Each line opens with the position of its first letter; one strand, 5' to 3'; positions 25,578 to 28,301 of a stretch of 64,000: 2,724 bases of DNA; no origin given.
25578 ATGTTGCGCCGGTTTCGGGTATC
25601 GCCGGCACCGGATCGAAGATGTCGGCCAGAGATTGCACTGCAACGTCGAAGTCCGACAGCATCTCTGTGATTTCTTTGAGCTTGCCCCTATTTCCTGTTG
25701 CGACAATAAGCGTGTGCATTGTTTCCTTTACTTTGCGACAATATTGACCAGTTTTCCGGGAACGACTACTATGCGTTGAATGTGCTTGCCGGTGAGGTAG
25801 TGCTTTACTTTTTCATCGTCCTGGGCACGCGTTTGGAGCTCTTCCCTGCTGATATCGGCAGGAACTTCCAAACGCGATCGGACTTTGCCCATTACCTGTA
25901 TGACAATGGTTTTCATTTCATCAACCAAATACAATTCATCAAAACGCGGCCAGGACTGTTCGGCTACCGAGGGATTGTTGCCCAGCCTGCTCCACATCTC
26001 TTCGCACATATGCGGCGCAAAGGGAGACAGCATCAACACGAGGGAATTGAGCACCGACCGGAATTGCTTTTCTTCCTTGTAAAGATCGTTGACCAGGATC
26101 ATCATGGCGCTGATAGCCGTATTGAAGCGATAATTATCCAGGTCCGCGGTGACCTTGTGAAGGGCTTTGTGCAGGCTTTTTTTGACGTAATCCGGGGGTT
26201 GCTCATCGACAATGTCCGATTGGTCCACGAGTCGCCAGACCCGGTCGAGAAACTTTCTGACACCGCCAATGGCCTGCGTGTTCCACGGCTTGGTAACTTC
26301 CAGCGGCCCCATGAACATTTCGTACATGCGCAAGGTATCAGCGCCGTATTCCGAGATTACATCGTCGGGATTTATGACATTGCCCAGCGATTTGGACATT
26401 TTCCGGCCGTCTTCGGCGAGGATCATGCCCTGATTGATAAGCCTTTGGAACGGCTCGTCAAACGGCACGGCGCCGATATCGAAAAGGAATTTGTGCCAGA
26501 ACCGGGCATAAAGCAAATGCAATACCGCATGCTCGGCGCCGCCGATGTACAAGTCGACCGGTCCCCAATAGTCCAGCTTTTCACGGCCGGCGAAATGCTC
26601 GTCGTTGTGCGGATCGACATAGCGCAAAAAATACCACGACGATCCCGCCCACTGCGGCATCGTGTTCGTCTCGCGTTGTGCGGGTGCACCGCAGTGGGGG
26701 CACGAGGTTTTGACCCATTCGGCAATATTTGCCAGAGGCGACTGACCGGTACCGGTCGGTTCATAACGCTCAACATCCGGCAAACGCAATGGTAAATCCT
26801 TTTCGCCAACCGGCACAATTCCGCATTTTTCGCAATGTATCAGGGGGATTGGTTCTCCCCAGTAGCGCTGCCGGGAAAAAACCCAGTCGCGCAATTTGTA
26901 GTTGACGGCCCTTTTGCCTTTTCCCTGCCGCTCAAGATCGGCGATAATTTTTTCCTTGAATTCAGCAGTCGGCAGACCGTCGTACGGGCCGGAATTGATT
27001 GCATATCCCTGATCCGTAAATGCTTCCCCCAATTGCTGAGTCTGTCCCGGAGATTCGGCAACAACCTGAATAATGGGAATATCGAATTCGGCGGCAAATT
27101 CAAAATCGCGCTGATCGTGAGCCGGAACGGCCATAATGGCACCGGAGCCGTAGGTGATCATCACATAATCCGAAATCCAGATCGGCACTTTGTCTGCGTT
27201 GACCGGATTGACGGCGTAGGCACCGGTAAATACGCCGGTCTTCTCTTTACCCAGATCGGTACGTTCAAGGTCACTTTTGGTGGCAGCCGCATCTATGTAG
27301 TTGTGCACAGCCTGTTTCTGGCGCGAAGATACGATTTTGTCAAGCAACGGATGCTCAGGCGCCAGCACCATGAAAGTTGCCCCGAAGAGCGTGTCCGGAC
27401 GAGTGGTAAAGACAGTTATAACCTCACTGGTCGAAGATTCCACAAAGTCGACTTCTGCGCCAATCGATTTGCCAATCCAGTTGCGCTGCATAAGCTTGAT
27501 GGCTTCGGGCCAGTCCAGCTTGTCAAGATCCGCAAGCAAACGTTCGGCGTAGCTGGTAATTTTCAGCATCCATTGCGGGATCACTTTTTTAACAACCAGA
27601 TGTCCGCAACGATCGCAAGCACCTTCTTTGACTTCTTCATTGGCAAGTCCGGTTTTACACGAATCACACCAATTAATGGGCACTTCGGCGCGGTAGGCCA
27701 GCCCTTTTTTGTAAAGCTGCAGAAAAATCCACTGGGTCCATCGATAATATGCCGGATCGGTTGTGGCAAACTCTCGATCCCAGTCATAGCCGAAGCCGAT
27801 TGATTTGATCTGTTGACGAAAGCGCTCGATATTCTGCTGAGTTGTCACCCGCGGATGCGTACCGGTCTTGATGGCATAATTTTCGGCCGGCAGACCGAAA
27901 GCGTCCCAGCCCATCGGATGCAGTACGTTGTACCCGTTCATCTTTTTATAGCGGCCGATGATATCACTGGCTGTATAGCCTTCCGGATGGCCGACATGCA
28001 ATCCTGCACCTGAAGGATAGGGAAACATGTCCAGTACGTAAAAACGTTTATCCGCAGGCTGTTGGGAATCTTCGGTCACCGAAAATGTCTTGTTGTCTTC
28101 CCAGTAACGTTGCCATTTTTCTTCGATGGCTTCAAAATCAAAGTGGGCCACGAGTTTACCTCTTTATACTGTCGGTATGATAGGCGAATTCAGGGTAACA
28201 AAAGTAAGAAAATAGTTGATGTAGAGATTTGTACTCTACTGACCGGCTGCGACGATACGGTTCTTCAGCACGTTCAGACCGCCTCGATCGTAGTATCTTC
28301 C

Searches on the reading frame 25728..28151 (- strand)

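Call 68: search_protein_families(library=pfam, proteins=[window:25728-28151:-], max_evalue=0.00001)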
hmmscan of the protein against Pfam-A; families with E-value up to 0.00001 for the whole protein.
window:25728-28151:- (807 aa): 4 families
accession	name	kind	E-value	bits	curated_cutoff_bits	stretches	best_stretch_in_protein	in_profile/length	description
PF13603.12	tRNA-synt_1_2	-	7.9e-66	221.5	25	1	223-406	1-184/185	Leucyl-tRNA synthetase, editing domain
PF00133.28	tRNA-synt_1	-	1.1e-54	186.3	22.7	2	13-226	2-225/414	tRNA synthetases class I (I, L, M and V)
PF09334.17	tRNA-synt_1g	-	4.1e-26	92.1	20.1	1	42-183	6-143/391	tRNA synthetases class I (M)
PF08264.19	Anticodon_1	-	5.2e-24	85.2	25.1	1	658-768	6-143/148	Anticodon-binding domain of tRNA ligase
